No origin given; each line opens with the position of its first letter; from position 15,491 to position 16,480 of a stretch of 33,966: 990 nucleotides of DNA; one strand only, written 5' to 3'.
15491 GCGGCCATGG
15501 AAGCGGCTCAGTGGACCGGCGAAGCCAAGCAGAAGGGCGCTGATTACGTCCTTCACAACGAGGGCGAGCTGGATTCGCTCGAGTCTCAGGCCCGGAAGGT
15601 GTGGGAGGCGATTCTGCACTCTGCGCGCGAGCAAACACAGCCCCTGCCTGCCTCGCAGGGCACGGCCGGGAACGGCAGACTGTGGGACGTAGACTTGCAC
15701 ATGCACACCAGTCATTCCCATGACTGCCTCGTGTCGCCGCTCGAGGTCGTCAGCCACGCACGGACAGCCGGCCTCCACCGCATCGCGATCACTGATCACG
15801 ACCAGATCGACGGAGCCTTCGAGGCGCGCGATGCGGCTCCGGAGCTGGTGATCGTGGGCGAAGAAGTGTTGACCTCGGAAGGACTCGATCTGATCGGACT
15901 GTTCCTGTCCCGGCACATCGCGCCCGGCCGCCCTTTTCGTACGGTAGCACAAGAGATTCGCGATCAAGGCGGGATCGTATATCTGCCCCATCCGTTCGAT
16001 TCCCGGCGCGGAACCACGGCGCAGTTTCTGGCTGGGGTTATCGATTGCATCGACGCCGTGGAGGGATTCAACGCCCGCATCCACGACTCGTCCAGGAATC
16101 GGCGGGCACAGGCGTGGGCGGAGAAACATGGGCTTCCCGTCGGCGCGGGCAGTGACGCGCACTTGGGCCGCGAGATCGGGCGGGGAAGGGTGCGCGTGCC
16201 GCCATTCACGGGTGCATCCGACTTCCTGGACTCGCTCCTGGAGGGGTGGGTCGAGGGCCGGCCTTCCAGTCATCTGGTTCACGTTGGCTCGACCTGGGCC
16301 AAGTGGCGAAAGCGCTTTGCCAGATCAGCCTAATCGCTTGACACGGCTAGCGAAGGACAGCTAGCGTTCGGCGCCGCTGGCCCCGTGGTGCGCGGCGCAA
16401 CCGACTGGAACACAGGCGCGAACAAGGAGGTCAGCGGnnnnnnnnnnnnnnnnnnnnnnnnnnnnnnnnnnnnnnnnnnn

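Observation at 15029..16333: Unusual dephospho-CoA kinase (CoaE) fused in frame to a PHP-domain phosphoesterase, in a neighbourhood with a second PHP and two DHH phosphoesterases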

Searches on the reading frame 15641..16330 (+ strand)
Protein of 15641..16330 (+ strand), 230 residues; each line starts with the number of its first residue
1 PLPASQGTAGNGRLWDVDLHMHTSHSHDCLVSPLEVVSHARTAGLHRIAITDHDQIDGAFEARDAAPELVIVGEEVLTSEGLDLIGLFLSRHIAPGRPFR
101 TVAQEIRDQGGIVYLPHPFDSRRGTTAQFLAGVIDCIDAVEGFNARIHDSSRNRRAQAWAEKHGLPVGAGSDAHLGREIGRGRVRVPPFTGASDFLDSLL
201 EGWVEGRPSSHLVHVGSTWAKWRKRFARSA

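Call 13: search_solved_structures(query=window:15641-16330:+, max_evalue=1, show_alignments=3)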
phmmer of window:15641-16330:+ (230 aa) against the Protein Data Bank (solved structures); distinct sequences matched with E-value up to 1: 8.
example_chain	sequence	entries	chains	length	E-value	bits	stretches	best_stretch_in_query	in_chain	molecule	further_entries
3e0f_A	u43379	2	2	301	2.7e-08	36.7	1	15-76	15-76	Putative Metal-dependent Phosphoesterase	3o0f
2yb1_A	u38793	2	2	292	1.7e-05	27.5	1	16-85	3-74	AMIDOHYDROLASE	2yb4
1m65_A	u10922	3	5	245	0.011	18.3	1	15-54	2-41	Hypothetical protein ycdX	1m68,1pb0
7ug9_A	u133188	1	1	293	0.035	16.7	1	17-64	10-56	5'-3' exoribonuclease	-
3f2b_A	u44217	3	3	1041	0.13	14.8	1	6-68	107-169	DNA-directed DNA polymerase III alpha chain | GEOBACILLUS KAUSTOPHILUS DNA POLC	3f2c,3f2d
3h0u_A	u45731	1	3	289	0.25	13.9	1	164-205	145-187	Putative enoyl-CoA hydratase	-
2anu_A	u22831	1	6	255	0.66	12.5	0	69-121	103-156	hypothetical protein TM0559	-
1s8n_A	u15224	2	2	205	0.71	12.4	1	64-152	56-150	putative antiterminator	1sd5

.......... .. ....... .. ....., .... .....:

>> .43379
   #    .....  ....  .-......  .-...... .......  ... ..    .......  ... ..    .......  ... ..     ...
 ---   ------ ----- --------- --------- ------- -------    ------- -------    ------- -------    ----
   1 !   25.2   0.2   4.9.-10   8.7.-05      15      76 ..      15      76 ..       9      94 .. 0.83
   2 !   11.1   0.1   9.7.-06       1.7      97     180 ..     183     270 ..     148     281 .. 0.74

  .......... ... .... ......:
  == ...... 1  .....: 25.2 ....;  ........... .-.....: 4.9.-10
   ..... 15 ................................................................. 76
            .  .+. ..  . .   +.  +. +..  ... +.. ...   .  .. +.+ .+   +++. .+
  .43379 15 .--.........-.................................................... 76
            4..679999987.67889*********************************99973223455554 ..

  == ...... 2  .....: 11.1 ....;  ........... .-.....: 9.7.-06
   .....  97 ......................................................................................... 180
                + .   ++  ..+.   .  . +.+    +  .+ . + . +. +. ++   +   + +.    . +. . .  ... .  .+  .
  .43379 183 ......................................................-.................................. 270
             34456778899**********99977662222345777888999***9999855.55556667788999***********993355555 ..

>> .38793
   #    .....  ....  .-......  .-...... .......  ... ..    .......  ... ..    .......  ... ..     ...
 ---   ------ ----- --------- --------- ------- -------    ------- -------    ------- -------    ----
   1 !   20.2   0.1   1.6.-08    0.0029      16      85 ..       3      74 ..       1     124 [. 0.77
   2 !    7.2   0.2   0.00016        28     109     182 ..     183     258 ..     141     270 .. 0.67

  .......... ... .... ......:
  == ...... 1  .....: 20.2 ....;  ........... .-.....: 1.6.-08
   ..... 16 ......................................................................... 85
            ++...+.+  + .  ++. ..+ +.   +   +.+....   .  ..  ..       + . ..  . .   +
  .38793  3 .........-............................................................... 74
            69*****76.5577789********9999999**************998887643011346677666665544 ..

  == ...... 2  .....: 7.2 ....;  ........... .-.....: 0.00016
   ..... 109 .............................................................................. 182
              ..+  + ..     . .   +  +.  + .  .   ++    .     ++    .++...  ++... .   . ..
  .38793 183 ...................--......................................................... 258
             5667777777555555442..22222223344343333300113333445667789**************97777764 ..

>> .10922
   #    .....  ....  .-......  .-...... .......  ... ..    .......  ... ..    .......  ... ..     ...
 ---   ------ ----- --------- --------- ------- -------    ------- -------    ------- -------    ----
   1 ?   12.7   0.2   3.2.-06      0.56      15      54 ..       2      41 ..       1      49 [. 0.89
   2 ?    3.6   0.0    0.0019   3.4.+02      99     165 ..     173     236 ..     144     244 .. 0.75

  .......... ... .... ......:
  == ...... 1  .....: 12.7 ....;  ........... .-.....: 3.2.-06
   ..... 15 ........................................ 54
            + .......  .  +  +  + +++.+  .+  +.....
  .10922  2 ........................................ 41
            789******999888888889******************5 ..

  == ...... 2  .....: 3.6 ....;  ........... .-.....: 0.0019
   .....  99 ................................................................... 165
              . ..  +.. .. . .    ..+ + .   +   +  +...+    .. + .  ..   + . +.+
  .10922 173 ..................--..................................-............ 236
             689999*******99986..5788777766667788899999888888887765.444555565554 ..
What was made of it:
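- Closest known: Cv1693 / TrpH / RNase AM. Same: Motif-level sequence matches are seen in call 13.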

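Call 18: search_protein_representatives(protein=window:15641-16330:+)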
Query: 230 residues. Proteins with E-value up to 0.001 (for the whole library): 6543; up to 1e-10: 2483; up to 1e-30: 179. The best 150 are listed.
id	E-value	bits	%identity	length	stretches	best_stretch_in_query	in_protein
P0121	7.1e-83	293.9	64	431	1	8-226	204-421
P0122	1.8e-49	184.5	60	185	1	82-226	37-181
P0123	8.1e-49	182.4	44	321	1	15-226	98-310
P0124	3.8e-48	180.3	47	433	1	16-226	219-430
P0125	1.6e-47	178.2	49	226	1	5-225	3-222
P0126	1.1e-45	172.1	48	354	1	13-212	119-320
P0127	2.2e-45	171.2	46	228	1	14-227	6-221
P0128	2.3e-45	171.1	48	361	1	13-212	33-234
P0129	3.0e-45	170.8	47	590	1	16-212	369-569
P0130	3.2e-45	170.7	46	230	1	17-225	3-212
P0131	1.1e-44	168.9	45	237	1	14-226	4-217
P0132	6.5e-44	166.4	46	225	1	16-225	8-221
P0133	8.9e-44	166.0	45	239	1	17-227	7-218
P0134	9.7e-44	165.8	47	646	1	14-212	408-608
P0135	1.7e-43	165.0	46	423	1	13-212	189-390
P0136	2.6e-43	164.4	47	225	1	17-225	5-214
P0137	1.1e-42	162.4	42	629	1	16-227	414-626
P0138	1.4e-42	162.0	45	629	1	13-212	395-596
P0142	4.8e-42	160.3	45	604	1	16-212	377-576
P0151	7.1e-41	156.4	44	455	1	8-220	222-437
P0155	1.7e-40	155.2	43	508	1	15-213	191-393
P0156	2.0e-40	155.0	42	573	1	16-220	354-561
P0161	1.1e-39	152.5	44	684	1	14-208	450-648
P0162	1.3e-39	152.3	42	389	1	3-222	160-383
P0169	3.7e-39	150.8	46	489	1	13-214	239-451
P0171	4.0e-39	150.7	42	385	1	13-228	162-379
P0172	4.5e-39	150.6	48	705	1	12-211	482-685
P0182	5.7e-38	146.9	45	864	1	15-210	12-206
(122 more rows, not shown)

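Call 19: search_protein_families(library=pfam, proteins=[P0121, P0123, P0124, P0126, P0128, P0129, P0134, P0135, P0137, P0138], max_evalue=0.001)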
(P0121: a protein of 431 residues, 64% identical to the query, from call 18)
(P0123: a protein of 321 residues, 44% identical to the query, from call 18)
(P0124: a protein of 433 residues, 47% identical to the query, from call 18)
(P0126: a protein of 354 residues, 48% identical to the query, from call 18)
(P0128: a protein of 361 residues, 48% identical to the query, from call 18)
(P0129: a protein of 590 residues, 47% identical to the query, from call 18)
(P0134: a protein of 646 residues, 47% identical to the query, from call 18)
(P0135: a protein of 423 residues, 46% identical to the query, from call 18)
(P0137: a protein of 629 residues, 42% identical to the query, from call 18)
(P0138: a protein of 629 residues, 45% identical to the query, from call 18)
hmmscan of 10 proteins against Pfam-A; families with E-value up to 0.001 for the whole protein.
P0121 (431 aa): 3 families
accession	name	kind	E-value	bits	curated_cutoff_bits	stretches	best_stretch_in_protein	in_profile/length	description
PF01121.26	CoaE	-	1.3e-48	165.6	27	1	3-182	2-179/180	Dephospho-CoA kinase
PF13263.12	PHP_C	-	5.1e-12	45.6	21.3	1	345-394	1-51/56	PHP-associated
PF02811.25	PHP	-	1.7e-08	35.4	26.4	1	213-259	1-48/164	PHP domain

P0123 (321 aa): 3 families
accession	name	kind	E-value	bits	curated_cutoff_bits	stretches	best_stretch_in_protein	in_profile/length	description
PF01121.26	CoaE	-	3.7e-14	53.2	27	1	1-69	111-179/180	Dephospho-CoA kinase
PF13263.12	PHP_C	-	2.1e-10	40.4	21.3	1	234-286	2-54/56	PHP-associated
PF02811.25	PHP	-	1.2e-05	26.2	26.4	1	101-146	1-47/164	PHP domain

P0124 (433 aa): 3 families
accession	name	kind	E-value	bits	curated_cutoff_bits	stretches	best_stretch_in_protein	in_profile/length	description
PF01121.26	CoaE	-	5.7e-49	166.7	27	1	3-181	2-178/180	Dephospho-CoA kinase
PF13263.12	PHP_C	-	1.3e-09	37.8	21.3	1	354-407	2-55/56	PHP-associated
PF02811.25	PHP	-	1.5e-05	25.8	26.4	1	221-265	1-46/164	PHP domain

P0126 (354 aa): 4 families
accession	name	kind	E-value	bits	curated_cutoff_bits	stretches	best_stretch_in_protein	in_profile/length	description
PF13263.12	PHP_C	-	2.4e-13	49.8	21.3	1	259-309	2-53/56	PHP-associated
PF02811.25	PHP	-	4.7e-13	50.2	26.4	1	124-190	1-70/164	PHP domain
PF00534.26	Glycos_transf_1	-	2.3e-06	27.7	26.4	1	13-69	108-164/172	Glycosyl transferases group 1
PF13692.12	Glyco_trans_1_4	-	4.5e-05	24.2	27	1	9-63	88-142/142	Glycosyl transferases group 1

P0128 (361 aa): 2 families
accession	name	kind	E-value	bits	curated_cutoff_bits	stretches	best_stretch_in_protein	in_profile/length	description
PF13263.12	PHP_C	-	1.2e-13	50.8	21.3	1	173-223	2-53/56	PHP-associated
PF02811.25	PHP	-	2.5e-12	47.9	26.4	1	38-103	1-69/164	PHP domain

P0129 (590 aa): 3 families
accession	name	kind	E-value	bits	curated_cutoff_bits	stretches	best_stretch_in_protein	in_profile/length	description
PF13263.12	PHP_C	-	6.3e-14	51.7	21.3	1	509-561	3-56/56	PHP-associated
PF02811.25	PHP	-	6.8e-13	49.7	26.4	1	371-465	1-71/164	PHP domain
PF13439.12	Glyco_transf_4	-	1.5e-05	25.6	28.5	1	27-131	9-102/170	Glycosyltransferase Family 4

P0134 (646 aa): 6 families
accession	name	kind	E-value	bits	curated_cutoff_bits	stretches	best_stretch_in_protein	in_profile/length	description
PF13439.12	Glyco_transf_4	-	1.5e-13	51.5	28.5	1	31-204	4-168/170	Glycosyltransferase Family 4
PF13263.12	PHP_C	-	2.4e-12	46.7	21.3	1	547-597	2-53/56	PHP-associated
PF13692.12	Glyco_trans_1_4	-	4.5e-12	46.9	27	1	224-351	12-141/142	Glycosyl transferases group 1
PF02811.25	PHP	-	2.5e-11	44.6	26.4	1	412-478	1-70/164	PHP domain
PF00534.26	Glycos_transf_1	-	6.7e-10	39.2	26.4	1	265-363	71-169/172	Glycosyl transferases group 1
PF13524.12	Glyco_trans_1_2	-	0.00016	22.1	25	1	305-366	69-128/144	Glycosyl transferase-like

P0135 (423 aa): 2 families
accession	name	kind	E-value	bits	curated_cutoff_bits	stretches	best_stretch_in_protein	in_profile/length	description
PF13263.12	PHP_C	-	1.2e-13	50.9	21.3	1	329-379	2-53/56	PHP-associated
PF02811.25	PHP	-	3.1e-12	47.5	26.4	1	194-260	1-70/164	PHP domain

P0137 (629 aa): 4 families
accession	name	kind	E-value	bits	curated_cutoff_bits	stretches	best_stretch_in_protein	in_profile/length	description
PF01121.26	CoaE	-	1.5e-47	162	27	1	206-385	2-179/180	Dephospho-CoA kinase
PF09335.16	VTT_dom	-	2.3e-16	60.8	33.9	1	40-157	7-120/123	VTT domain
PF13263.12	PHP_C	-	1.3e-07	31.4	21.3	1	549-599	2-52/56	PHP-associated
PF02811.25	PHP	-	1.9e-07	32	26.4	1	416-464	1-50/164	PHP domain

P0138 (629 aa): 6 families
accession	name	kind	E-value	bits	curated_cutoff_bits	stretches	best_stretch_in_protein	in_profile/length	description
PF13263.12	PHP_C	-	1.3e-14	53.9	21.3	1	535-586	2-54/56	PHP-associated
PF02811.25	PHP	-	3e-12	47.6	26.4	1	400-464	1-68/164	PHP domain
PF00534.26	Glycos_transf_1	-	3.5e-08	33.6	26.4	1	258-352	75-170/172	Glycosyl transferases group 1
PF13692.12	Glyco_trans_1_4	-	3.4e-07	31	27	1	253-340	56-142/142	Glycosyl transferases group 1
PF13439.12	Glyco_transf_4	-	5e-06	27.1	28.5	1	23-169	6-138/170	Glycosyltransferase Family 4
PF13579.12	Glyco_trans_4_4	-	0.00018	22.3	29.7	1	23-166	5-129/158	Glycosyl transferase 4-like domain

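Call 20: search_protein_families(library=pfam, proteins=[P0142, P0151, P0155, P0156, P0161, P0162, P0169, P0171, P0172, P0182], max_evalue=0.001)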
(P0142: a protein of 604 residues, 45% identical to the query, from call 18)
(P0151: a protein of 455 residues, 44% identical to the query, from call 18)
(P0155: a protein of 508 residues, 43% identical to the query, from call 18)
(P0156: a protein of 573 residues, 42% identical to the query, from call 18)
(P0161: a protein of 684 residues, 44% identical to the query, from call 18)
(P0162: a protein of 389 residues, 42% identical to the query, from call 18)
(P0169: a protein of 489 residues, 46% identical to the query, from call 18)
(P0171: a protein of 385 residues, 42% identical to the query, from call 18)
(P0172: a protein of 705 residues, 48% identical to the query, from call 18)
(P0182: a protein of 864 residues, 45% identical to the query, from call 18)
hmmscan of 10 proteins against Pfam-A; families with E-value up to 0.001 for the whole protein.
P0142 (604 aa): 2 families
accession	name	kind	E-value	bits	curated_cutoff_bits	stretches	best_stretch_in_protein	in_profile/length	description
PF02811.25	PHP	-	1.6e-13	51.8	26.4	1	379-451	1-76/164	PHP domain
PF13263.12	PHP_C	-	1.3e-09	37.9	21.3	1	516-567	3-55/56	PHP-associated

P0151 (455 aa): 3 families
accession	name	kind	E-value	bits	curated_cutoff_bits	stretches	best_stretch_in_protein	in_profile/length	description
PF13263.12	PHP_C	-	4.7e-12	45.7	21.3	1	369-420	3-55/56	PHP-associated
PF02811.25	PHP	-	7.7e-12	46.3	26.4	1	232-296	1-66/164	PHP domain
PF13439.12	Glyco_transf_4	-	3.4e-05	24.4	28.5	1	85-196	44-161/170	Glycosyltransferase Family 4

P0155 (508 aa): 2 families
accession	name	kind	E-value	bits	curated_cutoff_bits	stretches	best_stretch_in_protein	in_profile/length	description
PF13263.12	PHP_C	-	3.6e-12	46.1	21.3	1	331-383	2-55/56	PHP-associated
PF02811.25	PHP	-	1.8e-11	45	26.4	1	194-277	1-71/164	PHP domain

P0156 (573 aa): 2 families
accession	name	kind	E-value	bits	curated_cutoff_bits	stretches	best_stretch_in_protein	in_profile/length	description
PF13263.12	PHP_C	-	3.6e-14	52.5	21.3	1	493-544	3-55/56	PHP-associated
PF02811.25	PHP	-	3.9e-11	44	26.4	1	356-420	1-66/164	PHP domain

P0161 (684 aa): 6 families
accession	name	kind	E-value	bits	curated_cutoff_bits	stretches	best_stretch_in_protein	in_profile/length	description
PF02811.25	PHP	-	5.3e-15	56.6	26.4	1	454-522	1-70/164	PHP domain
PF13439.12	Glyco_transf_4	-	2.6e-13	50.8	28.5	1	24-199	5-154/170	Glycosyltransferase Family 4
PF13263.12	PHP_C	-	1.9e-09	37.4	21.3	1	592-640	3-52/56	PHP-associated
PF13579.12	Glyco_trans_4_4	-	3.4e-09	37.7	29.7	1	24-196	4-145/158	Glycosyl transferase 4-like domain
PF13692.12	Glyco_trans_1_4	-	1.5e-06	29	27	1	321-390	72-140/142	Glycosyl transferases group 1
PF00534.26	Glycos_transf_1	-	1.6e-05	24.9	26.4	1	325-404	92-170/172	Glycosyl transferases group 1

P0162 (389 aa): 4 families
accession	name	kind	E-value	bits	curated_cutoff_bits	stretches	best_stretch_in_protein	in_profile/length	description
PF13263.12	PHP_C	-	8.8e-13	48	21.3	1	314-364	4-55/56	PHP-associated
PF02811.25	PHP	-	1.6e-11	45.3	26.4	1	174-240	1-66/164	PHP domain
PF00534.26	Glycos_transf_1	-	1.1e-06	28.7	26.4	1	60-132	97-171/172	Glycosyl transferases group 1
PF13692.12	Glyco_trans_1_4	-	9.5e-06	26.4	27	1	36-119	59-142/142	Glycosyl transferases group 1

P0169 (489 aa): 4 families
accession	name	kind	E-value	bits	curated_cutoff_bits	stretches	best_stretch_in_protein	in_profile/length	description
PF02811.25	PHP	-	1.1e-12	49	26.4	1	244-317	1-67/164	PHP domain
PF13439.12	Glyco_transf_4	-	7.3e-11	42.8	28.5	1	22-195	4-153/170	Glycosyltransferase Family 4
PF13263.12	PHP_C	-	1.4e-10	40.9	21.3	1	390-440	3-54/56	PHP-associated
PF13579.12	Glyco_trans_4_4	-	6.7e-05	23.7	29.7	1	22-195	3-147/158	Glycosyl transferase 4-like domain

P0171 (385 aa): 2 families
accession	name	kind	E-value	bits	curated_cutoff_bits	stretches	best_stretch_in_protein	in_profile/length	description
PF13263.12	PHP_C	-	2.8e-11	43.2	21.3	1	303-350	3-51/56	PHP-associated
PF02811.25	PHP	-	1.5e-08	35.5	26.4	1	167-208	1-43/164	PHP domain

P0172 (705 aa): 4 families
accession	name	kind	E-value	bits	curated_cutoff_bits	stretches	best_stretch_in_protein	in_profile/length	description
PF13439.12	Glyco_transf_4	-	5.5e-14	53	28.5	1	22-204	4-147/170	Glycosyltransferase Family 4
PF13579.12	Glyco_trans_4_4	-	8.8e-11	42.8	29.7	1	22-199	3-136/158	Glycosyl transferase 4-like domain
PF13263.12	PHP_C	-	1.3e-10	41.1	21.3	1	626-676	3-54/56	PHP-associated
PF02811.25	PHP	-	1.1e-09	39.3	26.4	1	487-550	1-63/164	PHP domain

P0182 (864 aa): 7 families
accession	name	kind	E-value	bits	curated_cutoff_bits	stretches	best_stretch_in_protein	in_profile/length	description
PF00535.33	Glycos_transf_2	-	1e-26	94.3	23.3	1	275-427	1-160/168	Glycosyl transferase family 2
PF13641.12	Glyco_tranf_2_3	-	7.8e-17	62.5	27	1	272-482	1-222/230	Glycosyltransferase like family 2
PF01636.29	APH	-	8.5e-13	49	23.2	1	613-803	22-230/239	Phosphotransferase enzyme family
PF13263.12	PHP_C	-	2.9e-12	46.4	21.3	1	147-197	2-53/56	PHP-associated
PF02811.25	PHP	-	3.7e-09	37.6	26.4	1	15-59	1-46/164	PHP domain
PF13632.12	Glyco_trans_2_3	-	1.2e-06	28.9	27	1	354-491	2-143/198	Glycosyl transferase family group 2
PF10111.15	Glyco_tranf_2_2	-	1.2e-05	25.4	27.3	1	277-376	2-107/276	Glycosyltransferase like family 2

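Call 21: list_cluster_members(proteins=[P0124, P0137, P0125, P0127, P0130, P0129, P0134, P0138, P0131, P0182])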
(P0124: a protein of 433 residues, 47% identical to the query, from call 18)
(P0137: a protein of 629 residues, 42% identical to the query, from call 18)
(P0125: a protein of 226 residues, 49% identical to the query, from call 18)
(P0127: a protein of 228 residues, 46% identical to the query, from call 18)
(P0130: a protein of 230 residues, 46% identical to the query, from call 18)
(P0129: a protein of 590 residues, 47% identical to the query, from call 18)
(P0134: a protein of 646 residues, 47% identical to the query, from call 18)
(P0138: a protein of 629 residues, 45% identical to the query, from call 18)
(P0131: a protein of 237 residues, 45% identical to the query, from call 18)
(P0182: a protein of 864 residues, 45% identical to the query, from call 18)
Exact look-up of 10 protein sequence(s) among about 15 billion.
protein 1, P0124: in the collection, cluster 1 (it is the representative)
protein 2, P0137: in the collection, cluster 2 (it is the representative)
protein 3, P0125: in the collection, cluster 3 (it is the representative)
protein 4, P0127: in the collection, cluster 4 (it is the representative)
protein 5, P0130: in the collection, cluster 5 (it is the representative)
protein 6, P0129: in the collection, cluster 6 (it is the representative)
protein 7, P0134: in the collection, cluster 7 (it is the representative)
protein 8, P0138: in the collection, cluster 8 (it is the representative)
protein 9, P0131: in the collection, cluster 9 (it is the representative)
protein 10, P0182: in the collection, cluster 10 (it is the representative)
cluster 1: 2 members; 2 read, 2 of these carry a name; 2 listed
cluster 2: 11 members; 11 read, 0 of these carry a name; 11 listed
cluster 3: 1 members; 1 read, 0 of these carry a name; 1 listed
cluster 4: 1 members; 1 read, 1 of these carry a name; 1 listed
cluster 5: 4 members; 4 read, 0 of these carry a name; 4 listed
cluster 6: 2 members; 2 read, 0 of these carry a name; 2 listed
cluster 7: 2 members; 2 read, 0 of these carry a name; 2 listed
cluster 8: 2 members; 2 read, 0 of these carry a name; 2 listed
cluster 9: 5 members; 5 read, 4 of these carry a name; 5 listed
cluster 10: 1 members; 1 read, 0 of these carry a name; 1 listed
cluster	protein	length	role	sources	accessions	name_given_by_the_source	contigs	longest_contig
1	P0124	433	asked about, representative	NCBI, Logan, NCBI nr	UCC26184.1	MAG: dephospho-CoA kinase [Gemmatimonadales bacterium]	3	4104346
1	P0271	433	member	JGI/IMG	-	dephospho-CoA kinase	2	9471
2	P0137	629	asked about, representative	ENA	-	-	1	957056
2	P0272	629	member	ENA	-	-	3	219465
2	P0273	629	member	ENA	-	-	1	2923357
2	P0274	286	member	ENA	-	-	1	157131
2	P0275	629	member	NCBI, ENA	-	-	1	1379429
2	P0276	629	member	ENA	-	-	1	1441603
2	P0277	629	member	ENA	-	-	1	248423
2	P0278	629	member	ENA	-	-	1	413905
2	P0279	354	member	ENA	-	-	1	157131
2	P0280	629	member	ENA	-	-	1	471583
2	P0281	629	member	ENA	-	-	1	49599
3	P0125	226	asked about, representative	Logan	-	-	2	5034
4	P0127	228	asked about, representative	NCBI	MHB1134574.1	MAG: PHP domain-containing protein [Chloroflexota bacterium]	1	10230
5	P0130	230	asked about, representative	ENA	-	-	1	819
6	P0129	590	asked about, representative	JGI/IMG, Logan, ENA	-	-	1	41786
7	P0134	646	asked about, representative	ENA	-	-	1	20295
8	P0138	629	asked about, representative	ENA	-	-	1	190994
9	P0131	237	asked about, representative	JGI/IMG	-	-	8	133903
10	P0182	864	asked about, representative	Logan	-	-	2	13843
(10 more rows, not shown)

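Call 23: find_encoding_contigs(protein=P0137, flank=10000, max_places=2)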
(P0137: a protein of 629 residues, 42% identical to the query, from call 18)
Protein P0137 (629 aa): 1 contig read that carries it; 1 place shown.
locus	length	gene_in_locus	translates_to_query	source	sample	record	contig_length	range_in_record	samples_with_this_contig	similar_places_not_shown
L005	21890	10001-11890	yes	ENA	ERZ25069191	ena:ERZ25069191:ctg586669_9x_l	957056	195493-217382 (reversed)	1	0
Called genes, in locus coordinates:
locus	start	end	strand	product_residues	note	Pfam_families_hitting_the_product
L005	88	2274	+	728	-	PF11028:TMEM260_N, PF28495:TMEM260_2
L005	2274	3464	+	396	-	PF00899:ThiF, PF00581:Rhodanese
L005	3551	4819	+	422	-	PF01266:DAO (faint), PF07992:Pyr_redox_2, PF13450:NAD_binding_8 (faint), PF13738:Pyr_redox_3 (faint), PF00070:Pyr_redox, PF22366:NDH2_C (weak)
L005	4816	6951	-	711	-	PF00676:E1_dh, PF02779:Transket_pyr, PF02780:Transketolase_C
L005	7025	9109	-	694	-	PF03190:Thioredox_DsbH, PF13899:Thioredoxin_7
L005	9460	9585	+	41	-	-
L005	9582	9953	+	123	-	-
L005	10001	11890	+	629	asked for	PF09335:VTT_dom, PF01121:CoaE, PF02811:PHP (weak), PF13263:PHP_C (weak)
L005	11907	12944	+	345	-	PF01368:DHH, PF02272:DHHA1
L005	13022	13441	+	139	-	-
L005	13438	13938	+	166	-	PF01475:FUR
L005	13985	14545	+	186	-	PF01862:PvlArgDC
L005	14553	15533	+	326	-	PF00491:Arginase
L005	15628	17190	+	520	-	PF13091:PLDc_2, PF00614:PLDc (faint), PF13091:PLDc_2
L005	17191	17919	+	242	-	PF02683:DsbD_TM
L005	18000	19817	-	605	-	PF00664:ABC_membrane, PF00005:ABC_tran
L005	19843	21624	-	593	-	PF01019:G_glu_transpept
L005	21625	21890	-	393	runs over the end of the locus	PF01546:Peptidase_M20, PF07687:M20_dimer (weak)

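Call 24: find_encoding_contigs(protein=P0131, flank=8000, max_places=3)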
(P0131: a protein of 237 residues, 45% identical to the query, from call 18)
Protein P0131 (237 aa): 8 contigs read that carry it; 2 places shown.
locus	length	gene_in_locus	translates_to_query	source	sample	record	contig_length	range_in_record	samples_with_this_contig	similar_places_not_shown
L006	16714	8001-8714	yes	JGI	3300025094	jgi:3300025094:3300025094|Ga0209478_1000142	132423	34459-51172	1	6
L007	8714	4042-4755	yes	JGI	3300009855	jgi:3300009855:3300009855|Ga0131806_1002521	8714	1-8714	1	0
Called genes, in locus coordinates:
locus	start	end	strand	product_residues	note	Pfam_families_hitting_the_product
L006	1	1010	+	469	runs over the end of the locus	PF01075:Glyco_transf_9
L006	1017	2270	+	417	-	PF01075:Glyco_transf_9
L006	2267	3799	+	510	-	PF00294:PfkB, PF08543:Phos_pyr_kin, PF01467:CTP_transf_like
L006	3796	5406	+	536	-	PF03023:MurJ, PF01554:MatE (weak)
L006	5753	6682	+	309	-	PF01040:UbiA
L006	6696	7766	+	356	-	PF03706:LPG_synthase_TM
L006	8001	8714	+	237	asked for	PF02811:PHP, PF13263:PHP_C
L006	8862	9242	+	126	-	PF22747:Zn_ribbon_DUF2089, PF09862:DUF2089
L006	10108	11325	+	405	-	PF22746:SHOCT-like_DUF2089-C (weak)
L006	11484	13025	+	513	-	PF22746:SHOCT-like_DUF2089-C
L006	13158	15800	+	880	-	PF01381:HTH_3, PF12844:HTH_19, PF13560:HTH_31, PF00931:NB-ARC, PF01637:ATPase_2 (weak), PF05729:NACHT (weak), PF25872:HTH_77, PF13424:TPR_12, +2 more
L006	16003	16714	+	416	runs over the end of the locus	-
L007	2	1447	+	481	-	?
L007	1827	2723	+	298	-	PF01040:UbiA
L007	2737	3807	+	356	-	PF03706:LPG_synthase_TM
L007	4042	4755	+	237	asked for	PF02811:PHP, PF13263:PHP_C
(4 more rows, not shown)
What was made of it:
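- The DedA/VTT fusion and the lipid or envelope contexts of relatives hint at membrane-associated substrates instead (calls 19, 23, 24).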
